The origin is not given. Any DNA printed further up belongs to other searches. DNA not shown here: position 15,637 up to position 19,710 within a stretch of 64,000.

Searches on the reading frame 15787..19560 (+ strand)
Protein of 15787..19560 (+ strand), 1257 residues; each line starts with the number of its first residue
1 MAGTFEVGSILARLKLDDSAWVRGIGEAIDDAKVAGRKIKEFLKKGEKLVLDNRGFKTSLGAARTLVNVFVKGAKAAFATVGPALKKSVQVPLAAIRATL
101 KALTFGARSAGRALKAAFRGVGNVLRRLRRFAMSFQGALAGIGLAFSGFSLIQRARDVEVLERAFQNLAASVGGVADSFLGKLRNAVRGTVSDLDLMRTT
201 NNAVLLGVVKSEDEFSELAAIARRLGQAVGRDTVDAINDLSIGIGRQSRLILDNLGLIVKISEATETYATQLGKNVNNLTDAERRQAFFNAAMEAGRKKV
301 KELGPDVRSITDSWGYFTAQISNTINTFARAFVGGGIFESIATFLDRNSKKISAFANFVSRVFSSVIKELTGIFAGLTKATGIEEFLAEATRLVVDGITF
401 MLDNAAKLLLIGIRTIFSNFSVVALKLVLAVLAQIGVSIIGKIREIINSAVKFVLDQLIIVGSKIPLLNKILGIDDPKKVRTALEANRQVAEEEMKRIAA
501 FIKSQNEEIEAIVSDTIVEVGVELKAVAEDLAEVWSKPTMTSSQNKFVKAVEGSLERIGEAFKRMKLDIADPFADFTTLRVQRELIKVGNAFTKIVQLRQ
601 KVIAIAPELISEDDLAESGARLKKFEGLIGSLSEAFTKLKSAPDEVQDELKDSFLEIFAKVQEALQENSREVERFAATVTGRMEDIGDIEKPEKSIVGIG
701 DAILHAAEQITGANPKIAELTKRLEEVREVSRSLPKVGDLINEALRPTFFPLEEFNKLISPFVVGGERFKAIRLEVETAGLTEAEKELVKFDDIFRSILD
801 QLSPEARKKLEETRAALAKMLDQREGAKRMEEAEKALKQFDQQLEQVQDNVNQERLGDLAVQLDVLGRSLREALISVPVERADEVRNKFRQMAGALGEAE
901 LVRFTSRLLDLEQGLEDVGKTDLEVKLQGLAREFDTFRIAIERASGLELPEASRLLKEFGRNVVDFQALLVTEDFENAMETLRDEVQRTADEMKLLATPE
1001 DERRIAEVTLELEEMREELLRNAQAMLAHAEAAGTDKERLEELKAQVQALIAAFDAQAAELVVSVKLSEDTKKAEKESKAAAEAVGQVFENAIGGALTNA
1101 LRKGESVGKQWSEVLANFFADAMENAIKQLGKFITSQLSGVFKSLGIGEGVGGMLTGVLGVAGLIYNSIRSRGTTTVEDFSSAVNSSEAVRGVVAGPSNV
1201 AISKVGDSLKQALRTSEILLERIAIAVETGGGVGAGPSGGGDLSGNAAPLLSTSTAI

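Call 8: search_protein_families(library=phrogs, proteins=[window:15787-19560:+], max_evalue=0.01)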
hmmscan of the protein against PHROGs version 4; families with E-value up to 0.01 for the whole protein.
window:15787-19560:+ (1257 aa): 3 families
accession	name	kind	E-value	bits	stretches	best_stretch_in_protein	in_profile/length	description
phrog_3779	-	tail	1.1e-15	57.8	1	148-355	202-414/1225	tail length tape measure protein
phrog_1535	-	tail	7.5e-10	38.6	1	116-723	542-982/1152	tail length tape measure protein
phrog_167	-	tail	6e-05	21.9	0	633-1190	66-613/1555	tail length tape measure protein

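Call 9: search_protein_families(library=pfam, proteins=[window:15787-19560:+], max_evalue=0.1)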
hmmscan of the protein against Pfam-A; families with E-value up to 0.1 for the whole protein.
window:15787-19560:+ (1257 aa): 4 families
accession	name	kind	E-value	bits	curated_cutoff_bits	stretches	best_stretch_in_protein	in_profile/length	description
PF10392.15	COG5_N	-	0.00091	19.9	31.2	0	539-583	65-109/132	Conserved oligomeric Golgi complex subunit 5, N-terminal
PF15825.10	FAM25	-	0.01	16.5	27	0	1083-1132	14-63/65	FAM25 family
PF13012.11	MitMem_reg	-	0.077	13.3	26.6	0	824-890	21-86/113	Maintenance of mitochondrial structure and function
PF11998.13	DUF3493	-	0.093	13.4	27.1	0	126-176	16-69/79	Low psii accumulation1 / Rep27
